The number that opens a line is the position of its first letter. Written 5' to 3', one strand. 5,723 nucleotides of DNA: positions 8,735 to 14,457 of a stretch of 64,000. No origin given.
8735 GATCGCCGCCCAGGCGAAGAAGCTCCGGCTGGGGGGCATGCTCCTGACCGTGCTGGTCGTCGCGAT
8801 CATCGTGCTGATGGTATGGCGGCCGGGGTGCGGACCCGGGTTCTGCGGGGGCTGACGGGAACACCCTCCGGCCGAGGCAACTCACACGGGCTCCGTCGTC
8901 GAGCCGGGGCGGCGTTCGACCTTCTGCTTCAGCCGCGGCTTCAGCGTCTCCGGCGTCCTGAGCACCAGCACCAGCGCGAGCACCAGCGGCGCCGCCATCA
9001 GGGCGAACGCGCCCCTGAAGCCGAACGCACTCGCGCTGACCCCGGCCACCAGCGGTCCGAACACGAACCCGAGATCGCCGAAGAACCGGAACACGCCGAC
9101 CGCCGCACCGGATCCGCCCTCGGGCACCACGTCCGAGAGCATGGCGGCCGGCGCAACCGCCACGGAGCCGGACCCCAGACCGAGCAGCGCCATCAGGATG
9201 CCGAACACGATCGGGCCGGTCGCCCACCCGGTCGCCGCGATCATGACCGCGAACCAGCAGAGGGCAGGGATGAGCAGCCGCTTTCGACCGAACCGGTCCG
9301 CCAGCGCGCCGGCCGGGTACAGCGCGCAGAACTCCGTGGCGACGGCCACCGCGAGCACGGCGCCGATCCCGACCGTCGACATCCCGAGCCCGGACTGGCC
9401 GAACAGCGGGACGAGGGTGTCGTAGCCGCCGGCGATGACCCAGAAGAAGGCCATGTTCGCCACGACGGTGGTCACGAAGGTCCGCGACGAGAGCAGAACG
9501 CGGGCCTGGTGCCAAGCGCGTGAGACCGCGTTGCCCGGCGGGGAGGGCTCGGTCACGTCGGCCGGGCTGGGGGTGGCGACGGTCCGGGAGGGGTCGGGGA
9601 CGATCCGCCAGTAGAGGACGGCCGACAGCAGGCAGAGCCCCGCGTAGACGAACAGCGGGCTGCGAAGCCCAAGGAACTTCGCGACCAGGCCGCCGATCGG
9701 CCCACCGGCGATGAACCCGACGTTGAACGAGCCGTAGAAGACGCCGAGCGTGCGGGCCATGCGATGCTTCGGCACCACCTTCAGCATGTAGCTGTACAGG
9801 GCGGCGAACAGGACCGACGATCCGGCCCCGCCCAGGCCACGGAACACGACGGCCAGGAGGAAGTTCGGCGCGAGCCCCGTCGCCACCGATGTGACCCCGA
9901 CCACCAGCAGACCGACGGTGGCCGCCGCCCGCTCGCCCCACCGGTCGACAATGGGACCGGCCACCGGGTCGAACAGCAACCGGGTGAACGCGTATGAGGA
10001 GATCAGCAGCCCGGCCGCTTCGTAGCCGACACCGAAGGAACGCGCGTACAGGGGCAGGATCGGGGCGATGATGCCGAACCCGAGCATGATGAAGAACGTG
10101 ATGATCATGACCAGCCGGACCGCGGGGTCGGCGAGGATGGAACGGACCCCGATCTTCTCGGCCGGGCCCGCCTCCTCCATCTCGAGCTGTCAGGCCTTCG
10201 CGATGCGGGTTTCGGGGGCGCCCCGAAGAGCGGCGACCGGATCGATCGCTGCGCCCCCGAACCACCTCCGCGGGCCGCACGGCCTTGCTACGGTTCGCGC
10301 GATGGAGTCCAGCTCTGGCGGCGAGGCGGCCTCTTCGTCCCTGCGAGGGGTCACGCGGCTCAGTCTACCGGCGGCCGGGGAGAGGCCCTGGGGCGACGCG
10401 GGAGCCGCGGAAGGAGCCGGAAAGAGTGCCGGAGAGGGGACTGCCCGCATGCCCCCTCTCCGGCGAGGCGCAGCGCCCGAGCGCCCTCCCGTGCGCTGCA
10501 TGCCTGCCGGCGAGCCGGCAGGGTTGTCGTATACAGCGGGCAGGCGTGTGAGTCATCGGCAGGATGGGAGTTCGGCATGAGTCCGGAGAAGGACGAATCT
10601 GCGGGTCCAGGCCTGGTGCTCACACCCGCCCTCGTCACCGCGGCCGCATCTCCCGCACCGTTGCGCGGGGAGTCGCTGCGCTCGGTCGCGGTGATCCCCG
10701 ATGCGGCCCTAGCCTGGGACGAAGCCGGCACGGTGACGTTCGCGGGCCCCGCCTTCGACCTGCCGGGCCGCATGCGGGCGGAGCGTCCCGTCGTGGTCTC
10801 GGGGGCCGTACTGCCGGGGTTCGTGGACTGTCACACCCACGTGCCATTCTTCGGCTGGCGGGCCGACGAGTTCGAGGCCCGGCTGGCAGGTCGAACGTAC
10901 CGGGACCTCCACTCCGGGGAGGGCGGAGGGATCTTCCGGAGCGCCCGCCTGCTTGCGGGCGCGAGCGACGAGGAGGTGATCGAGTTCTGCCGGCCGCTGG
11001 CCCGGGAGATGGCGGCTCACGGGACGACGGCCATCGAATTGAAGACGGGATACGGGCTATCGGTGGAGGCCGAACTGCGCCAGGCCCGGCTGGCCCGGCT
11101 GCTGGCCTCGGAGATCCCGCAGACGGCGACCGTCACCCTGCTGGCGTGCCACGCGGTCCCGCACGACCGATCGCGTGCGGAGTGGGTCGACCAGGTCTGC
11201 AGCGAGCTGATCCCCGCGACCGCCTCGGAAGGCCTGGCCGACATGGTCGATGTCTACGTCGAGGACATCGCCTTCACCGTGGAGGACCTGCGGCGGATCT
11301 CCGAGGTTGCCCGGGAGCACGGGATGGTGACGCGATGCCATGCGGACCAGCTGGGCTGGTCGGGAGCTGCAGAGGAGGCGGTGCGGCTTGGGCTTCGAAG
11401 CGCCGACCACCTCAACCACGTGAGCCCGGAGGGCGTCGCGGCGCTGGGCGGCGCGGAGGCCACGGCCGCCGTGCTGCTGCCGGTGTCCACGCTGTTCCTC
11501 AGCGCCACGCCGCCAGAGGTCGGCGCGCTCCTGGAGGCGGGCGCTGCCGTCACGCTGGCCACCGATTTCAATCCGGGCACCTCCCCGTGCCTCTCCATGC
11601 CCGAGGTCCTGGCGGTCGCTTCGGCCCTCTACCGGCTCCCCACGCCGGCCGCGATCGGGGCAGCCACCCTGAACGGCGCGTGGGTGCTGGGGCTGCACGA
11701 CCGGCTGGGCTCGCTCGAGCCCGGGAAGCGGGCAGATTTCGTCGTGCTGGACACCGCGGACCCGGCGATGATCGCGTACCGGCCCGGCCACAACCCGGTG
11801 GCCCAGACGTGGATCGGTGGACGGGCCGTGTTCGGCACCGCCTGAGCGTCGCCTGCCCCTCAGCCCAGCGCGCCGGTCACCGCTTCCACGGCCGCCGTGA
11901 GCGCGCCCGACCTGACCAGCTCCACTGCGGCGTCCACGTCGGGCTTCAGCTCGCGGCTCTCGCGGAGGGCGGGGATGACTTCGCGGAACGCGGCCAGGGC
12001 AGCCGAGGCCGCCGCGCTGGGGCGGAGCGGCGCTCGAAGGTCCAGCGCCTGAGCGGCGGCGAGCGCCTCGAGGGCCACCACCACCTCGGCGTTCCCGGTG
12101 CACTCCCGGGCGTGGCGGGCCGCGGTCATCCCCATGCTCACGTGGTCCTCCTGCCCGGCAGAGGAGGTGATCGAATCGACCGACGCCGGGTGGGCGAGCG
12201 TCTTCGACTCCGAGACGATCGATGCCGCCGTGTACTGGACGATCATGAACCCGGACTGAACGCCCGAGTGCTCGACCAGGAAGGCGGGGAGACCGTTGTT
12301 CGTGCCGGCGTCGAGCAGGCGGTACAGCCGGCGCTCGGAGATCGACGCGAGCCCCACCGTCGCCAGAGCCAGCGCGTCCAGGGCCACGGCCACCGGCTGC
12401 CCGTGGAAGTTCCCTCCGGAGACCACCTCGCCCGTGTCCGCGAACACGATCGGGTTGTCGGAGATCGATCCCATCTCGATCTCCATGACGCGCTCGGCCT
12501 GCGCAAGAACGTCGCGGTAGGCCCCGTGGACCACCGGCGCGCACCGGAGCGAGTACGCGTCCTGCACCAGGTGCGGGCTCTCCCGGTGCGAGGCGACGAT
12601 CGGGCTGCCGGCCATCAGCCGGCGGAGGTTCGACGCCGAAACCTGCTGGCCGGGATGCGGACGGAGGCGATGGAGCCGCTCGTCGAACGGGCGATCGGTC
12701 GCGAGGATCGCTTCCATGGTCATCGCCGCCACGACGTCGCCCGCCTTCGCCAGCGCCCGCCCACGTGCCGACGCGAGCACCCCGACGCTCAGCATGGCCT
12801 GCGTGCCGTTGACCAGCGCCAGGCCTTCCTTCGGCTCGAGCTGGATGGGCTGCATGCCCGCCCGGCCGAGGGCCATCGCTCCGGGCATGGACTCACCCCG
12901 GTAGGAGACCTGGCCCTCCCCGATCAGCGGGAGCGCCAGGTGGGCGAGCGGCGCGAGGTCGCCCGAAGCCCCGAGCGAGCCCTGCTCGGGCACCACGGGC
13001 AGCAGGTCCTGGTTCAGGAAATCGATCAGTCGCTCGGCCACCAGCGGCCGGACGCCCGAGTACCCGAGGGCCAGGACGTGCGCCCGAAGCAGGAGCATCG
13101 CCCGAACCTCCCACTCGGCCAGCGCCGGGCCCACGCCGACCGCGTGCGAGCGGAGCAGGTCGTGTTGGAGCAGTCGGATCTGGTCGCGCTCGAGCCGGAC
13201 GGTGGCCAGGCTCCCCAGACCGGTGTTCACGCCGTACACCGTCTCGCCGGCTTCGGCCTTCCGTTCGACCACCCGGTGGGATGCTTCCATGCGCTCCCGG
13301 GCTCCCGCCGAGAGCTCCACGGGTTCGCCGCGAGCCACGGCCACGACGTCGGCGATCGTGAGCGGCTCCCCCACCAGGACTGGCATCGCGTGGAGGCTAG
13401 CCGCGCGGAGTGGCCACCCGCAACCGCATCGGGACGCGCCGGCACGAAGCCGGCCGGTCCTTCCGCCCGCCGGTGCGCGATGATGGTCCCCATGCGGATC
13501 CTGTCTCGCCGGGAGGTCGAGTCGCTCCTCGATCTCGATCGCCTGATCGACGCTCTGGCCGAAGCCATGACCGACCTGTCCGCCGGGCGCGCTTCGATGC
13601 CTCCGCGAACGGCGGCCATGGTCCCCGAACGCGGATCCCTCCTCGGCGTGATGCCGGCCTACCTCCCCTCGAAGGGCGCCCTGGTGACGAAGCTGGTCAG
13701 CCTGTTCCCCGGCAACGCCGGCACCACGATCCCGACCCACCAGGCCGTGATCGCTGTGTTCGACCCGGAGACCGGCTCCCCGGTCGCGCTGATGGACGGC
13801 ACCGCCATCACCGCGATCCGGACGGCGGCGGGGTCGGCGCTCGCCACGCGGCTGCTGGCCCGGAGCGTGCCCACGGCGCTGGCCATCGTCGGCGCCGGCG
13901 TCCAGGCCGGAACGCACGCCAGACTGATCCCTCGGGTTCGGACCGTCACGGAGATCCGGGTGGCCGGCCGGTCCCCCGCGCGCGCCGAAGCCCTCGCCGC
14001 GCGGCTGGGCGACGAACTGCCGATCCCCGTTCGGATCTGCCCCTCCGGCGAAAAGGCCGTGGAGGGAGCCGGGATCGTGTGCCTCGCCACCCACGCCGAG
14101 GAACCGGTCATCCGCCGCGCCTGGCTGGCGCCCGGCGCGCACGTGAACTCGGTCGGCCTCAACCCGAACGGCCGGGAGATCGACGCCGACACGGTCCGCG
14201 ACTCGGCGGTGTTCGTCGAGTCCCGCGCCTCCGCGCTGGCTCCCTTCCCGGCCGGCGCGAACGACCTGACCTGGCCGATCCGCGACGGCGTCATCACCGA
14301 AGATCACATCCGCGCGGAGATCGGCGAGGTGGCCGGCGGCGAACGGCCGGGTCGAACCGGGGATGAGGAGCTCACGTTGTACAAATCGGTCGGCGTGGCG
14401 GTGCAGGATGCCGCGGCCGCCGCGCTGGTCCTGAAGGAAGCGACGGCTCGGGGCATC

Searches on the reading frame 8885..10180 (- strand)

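Call 57: search_protein_families(library=pfam, proteins=[window:8885-10180:-], max_evalue=0.00001)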
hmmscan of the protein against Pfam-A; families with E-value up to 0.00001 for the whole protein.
window:8885-10180:- (432 aa): 5 families
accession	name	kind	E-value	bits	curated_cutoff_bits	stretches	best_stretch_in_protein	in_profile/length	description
PF07690.21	MFS_1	-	2.4e-60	204.8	33.4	2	24-280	1-248/347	Major Facilitator Superfamily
PF13347.12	MFS_2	-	8.1e-11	41.5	27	1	214-391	205-389/427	MFS/sugar transport protein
PF12832.13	MFS_1_like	-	8.7e-11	41.9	25.2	1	12-168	205-363/373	MFS_1 like family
PF00083.30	Sugar_tr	-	7.1e-09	35.5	22.3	1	268-412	44-194/452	Sugar (and other) transporter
PF05977.19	MFS_3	-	2.9e-07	29.8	27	0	11-193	210-393/524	Transmembrane secretion effector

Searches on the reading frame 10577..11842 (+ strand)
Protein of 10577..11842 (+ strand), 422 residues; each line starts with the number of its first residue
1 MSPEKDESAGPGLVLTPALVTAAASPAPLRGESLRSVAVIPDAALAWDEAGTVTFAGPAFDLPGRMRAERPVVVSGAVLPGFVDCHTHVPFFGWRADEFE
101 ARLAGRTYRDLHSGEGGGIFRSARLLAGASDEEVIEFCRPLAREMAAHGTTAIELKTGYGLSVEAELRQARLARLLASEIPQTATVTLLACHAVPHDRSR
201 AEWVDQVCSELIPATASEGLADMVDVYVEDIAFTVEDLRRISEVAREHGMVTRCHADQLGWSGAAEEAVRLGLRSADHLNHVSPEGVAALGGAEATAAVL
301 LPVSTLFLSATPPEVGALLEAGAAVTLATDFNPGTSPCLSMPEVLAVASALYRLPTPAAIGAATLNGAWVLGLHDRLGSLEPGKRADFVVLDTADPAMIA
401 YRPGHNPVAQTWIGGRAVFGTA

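Call 57: search_protein_families(library=pfam, proteins=[window:10577-11842:+], max_evalue=0.00001)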
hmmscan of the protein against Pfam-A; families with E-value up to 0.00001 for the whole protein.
window:10577-11842:+ (422 aa): 2 families
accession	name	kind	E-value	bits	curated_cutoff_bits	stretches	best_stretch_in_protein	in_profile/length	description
PF01979.26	Amidohydro_1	-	3.5e-23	82.8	25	1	78-418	2-345/345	Amidohydrolase family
PF07969.17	Amidohydro_3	-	3.2e-17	63.6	29.7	1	233-419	259-472/472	Amidohydrolase family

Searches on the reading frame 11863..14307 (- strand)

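Call 57: search_protein_families(library=pfam, proteins=[window:11863-14307:-], max_evalue=0.00001)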
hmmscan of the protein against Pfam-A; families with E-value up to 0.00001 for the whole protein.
window:11863-14307:- (815 aa): 1 family
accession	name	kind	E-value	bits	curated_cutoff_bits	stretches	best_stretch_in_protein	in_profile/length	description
PF00221.24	Lyase_aromatic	-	3.5e-189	629.8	27.3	1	316-776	1-466/466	Aromatic amino acid lyase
